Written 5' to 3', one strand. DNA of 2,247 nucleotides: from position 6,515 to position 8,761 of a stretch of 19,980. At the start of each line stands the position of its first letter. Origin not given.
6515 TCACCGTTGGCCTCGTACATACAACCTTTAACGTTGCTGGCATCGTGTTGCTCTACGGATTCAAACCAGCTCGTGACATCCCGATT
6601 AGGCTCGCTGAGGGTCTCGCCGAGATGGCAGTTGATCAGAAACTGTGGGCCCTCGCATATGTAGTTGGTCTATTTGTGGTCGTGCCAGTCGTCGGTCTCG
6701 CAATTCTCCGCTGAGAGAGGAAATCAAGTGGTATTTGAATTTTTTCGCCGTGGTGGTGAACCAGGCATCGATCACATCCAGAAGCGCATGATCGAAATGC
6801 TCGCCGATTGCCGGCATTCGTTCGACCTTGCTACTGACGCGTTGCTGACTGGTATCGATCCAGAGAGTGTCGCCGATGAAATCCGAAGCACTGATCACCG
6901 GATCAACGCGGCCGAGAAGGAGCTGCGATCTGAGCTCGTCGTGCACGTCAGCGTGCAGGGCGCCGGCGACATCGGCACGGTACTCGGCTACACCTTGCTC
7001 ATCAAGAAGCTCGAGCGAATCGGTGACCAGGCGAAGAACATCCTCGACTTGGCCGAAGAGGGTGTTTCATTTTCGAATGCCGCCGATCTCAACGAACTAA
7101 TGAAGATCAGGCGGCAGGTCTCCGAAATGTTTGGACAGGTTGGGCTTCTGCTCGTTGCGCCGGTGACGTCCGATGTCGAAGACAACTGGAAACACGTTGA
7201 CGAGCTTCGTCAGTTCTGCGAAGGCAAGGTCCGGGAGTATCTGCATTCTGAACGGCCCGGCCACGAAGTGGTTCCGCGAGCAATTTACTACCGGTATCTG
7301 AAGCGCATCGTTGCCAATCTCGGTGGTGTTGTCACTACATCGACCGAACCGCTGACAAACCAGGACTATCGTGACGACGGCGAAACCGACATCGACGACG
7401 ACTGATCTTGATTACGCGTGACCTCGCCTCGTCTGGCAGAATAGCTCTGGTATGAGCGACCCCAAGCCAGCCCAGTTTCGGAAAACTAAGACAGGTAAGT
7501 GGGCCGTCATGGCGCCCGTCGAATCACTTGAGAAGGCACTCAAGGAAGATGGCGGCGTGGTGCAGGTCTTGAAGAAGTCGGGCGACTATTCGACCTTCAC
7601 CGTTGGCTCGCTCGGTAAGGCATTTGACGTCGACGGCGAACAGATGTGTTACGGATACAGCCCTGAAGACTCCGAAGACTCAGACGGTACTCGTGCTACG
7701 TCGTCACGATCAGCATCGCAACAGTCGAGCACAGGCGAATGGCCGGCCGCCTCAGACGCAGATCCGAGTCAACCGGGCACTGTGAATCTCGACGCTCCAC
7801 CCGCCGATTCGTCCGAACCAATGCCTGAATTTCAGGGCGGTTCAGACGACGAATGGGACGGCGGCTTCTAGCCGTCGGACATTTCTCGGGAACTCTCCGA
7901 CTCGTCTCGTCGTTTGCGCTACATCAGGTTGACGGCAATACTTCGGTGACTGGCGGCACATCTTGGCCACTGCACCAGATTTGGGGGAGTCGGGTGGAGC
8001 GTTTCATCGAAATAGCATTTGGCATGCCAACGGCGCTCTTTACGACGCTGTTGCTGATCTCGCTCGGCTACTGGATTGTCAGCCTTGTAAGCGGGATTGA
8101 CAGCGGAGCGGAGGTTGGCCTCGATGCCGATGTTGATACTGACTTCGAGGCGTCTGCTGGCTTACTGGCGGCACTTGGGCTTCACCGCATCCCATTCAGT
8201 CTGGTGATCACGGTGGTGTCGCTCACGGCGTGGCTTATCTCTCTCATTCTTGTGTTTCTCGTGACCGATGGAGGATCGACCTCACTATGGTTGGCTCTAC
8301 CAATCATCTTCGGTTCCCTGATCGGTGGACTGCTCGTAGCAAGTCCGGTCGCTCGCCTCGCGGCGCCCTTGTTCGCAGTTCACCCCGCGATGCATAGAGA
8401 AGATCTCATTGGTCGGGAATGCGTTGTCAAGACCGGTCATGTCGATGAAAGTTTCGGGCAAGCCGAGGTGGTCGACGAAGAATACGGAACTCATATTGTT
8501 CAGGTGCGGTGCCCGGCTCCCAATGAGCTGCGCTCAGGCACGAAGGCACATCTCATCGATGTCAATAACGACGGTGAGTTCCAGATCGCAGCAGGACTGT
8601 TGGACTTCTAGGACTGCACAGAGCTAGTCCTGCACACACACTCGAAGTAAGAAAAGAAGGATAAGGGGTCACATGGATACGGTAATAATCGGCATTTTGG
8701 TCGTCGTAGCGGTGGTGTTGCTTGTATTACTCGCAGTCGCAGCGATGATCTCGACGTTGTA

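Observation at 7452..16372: NfeD/YqiJ-like gene, flotillin and a giant AAA+ protein arranged as an apparent operon, with the esterase lipoprotein following on the same strand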

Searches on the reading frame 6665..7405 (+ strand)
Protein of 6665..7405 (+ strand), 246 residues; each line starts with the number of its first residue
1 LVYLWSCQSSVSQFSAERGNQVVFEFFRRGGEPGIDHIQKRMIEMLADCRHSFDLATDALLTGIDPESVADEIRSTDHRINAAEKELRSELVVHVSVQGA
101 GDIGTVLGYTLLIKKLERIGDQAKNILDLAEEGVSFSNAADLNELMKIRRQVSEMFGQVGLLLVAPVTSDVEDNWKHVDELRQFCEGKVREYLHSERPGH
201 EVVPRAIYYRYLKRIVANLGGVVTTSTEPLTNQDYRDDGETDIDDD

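Call 5: search_protein_families(library=pfam, proteins=[window:6665-7405:+], max_evalue=0.01)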
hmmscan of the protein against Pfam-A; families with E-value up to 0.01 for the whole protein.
window:6665-7405:+ (246 aa): 1 family
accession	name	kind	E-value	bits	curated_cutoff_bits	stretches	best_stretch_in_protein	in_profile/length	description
PF01895.24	PhoU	-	1.7e-12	47.9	23.5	1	44-128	3-87/89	PhoU domain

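Call 6: search_protein_families(library=ncbifam, proteins=[window:6665-7405:+], max_evalue=0.01)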
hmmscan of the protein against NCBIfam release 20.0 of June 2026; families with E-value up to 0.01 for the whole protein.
window:6665-7405:+ (246 aa): 2 families
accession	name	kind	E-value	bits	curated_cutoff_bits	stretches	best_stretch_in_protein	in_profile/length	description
TIGR02135.1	phoU_full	equivalog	3.7e-12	46.3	130.25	1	35-159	7-132/212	phosphate signaling complex protein PhoU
NF008332.0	PRK11115.1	equivalog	6.5e-06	25.8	342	1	36-160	19-143/239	phosphate signaling complex protein PhoU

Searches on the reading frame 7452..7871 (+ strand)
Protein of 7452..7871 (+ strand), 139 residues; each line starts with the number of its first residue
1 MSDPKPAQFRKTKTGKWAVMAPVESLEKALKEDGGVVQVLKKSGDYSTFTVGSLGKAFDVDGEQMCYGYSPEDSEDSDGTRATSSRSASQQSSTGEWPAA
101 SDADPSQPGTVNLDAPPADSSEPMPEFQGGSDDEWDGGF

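Call 5: search_protein_families(library=pfam, proteins=[window:7452-7871:+], max_evalue=0.01)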
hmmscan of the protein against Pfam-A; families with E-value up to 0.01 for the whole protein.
window:7452-7871:+ (139 aa): 0 families

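Call 6: search_protein_families(library=ncbifam, proteins=[window:7452-7871:+], max_evalue=0.01)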
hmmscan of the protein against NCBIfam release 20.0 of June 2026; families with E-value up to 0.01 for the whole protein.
window:7452-7871:+ (139 aa): 0 families

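Call 7: search_protein_families(library=pfam, proteins=[window:7452-7871:+], max_evalue=10)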
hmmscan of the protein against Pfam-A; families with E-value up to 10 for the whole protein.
window:7452-7871:+ (139 aa): 2 families
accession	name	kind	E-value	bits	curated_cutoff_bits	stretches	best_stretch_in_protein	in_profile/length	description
PF03534.18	SpvB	-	0.12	12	22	1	56-88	164-198/287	Salmonella virulence plasmid 65kDa B protein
PF14466.11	PLCC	-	0.15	12.1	24.2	1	31-77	30-77/153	PLAT/LH2 and C2-like Ca2+-binding lipoprotein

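Call 8: search_protein_families(library=padloc, proteins=[window:7452-7871:+], max_evalue=0.1)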
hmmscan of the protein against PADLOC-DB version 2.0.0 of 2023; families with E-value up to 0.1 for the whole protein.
window:7452-7871:+ (139 aa): 0 families

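Call 74: find_homologous_proteins(query=window:7452-7871:+)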
Query window:7452-7871:+ (139 aa): 199 proteins with E <= 0.001 among 212 candidates; the best 120 are listed.
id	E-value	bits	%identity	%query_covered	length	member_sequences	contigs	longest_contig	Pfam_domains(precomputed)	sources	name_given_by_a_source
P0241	4.5e-85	301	100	100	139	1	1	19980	-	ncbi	-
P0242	2.7e-73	262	88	100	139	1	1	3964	-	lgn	-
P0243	1.3e-67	244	79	100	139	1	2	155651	-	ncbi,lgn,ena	-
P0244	1.1e-49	186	68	100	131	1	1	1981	-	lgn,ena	-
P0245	5.1e-45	171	63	100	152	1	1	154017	-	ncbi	ncbi:MAG: hypothetical protein R2706_06100 [Acidimicrobiales bacterium]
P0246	4.9e-41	158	60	100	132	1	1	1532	-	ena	-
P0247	6.1e-39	151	55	99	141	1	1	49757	-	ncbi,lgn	ncbi:MAG: hypothetical protein AAGA93_04395 [Actinomycetota bacterium]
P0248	1.0e-38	150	58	100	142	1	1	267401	-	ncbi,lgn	ncbi:MAG: hypothetical protein AAF467_00180 [Actinomycetota bacterium]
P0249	1.4e-38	150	57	100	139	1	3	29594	-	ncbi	-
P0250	2.5e-37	146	57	100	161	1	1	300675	-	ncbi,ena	-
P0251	4.7e-37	145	56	100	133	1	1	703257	-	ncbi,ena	-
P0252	4.7e-37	145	60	100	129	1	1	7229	-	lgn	-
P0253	4.8e-37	145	58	99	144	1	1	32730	-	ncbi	-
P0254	5.3e-37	145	57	99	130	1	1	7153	-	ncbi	-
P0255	5.7e-37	145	57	100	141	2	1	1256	-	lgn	-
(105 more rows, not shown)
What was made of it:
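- The 139-aa family is restricted to Acidimicrobiia-like MAGs (call 74).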

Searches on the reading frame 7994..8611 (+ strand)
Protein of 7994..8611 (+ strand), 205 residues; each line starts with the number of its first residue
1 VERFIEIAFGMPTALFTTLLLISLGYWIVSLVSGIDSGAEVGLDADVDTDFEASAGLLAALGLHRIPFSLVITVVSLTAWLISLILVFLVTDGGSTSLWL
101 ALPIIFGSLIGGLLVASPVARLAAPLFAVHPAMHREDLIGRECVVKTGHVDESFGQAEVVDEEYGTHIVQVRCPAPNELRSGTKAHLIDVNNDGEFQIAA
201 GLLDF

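Call 5: search_protein_families(library=pfam, proteins=[window:7994-8611:+], max_evalue=0.01)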
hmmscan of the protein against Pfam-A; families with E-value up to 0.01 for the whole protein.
window:7994-8611:+ (205 aa): 0 families

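Call 6: search_protein_families(library=ncbifam, proteins=[window:7994-8611:+], max_evalue=0.01)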
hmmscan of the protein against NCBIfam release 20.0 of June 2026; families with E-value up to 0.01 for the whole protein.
window:7994-8611:+ (205 aa): 0 families

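Call 7: search_protein_families(library=pfam, proteins=[window:7994-8611:+], max_evalue=10)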
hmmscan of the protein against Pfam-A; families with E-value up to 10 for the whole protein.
window:7994-8611:+ (205 aa): 1 family
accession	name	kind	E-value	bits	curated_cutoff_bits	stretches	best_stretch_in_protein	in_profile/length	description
PF20560.3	MotA_N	-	0.12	13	27.3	1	81-134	8-64/91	Motility protein A N-terminal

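Call 8: search_protein_families(library=padloc, proteins=[window:7994-8611:+], max_evalue=0.1)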
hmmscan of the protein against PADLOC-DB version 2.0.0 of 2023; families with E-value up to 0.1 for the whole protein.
window:7994-8611:+ (205 aa): 0 families

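Call 35: search_solved_structures(query=A2, max_evalue=10, show_alignments=2)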
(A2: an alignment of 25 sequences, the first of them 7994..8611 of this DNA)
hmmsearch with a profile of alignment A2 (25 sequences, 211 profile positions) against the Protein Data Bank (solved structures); distinct sequences matched with E-value up to 10: 9.
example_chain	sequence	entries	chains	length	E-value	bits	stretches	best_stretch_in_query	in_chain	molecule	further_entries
6sgz_D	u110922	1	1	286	0.21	14.1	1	80-140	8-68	ESX-3 secretion system protein EccE3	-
6sgw_G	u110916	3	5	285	0.26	13.8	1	79-140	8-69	ESX-3 secretion system protein EccE3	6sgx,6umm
6lar_G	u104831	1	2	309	0.3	13.6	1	79-140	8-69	ESX-3 secretion system protein EccE3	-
8iuf_E3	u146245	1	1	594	0.45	13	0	167-206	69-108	NDUEG3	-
2k14_A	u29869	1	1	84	0.61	12.6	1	135-201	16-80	YuaF protein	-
8q75_A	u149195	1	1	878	1.1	11.8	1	64-139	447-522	Copper-transporting ATPase HMA4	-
8q73_A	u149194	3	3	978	1.2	11.6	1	64-139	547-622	Copper-transporting ATPase HMA4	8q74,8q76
6pnj_F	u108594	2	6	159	1.8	11.1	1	56-124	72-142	Photosystem I reaction center protein PsaF subunit III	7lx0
7r81_S2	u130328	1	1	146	2.1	10.8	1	34-69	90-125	40S ribosomal protein S17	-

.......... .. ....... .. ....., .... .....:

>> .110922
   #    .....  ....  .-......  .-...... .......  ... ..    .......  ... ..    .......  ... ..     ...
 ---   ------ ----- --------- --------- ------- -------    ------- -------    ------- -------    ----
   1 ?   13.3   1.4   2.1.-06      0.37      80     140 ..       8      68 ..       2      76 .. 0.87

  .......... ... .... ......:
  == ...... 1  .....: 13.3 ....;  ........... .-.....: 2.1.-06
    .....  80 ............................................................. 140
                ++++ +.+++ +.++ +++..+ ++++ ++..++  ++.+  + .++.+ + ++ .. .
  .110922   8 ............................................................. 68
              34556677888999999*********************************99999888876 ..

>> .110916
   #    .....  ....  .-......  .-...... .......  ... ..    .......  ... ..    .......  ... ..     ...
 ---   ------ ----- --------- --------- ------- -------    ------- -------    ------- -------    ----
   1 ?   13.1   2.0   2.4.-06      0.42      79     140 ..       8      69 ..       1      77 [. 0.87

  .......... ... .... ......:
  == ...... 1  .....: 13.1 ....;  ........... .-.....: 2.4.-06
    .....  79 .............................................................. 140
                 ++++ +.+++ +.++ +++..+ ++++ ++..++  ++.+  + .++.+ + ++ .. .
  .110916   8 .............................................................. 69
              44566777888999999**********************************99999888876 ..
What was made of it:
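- On YqiJ / short NfeD (DUF1449): The profile vs the YuaF structure sequence 2k14 aligns the right region, but E=0.61 (call 35).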
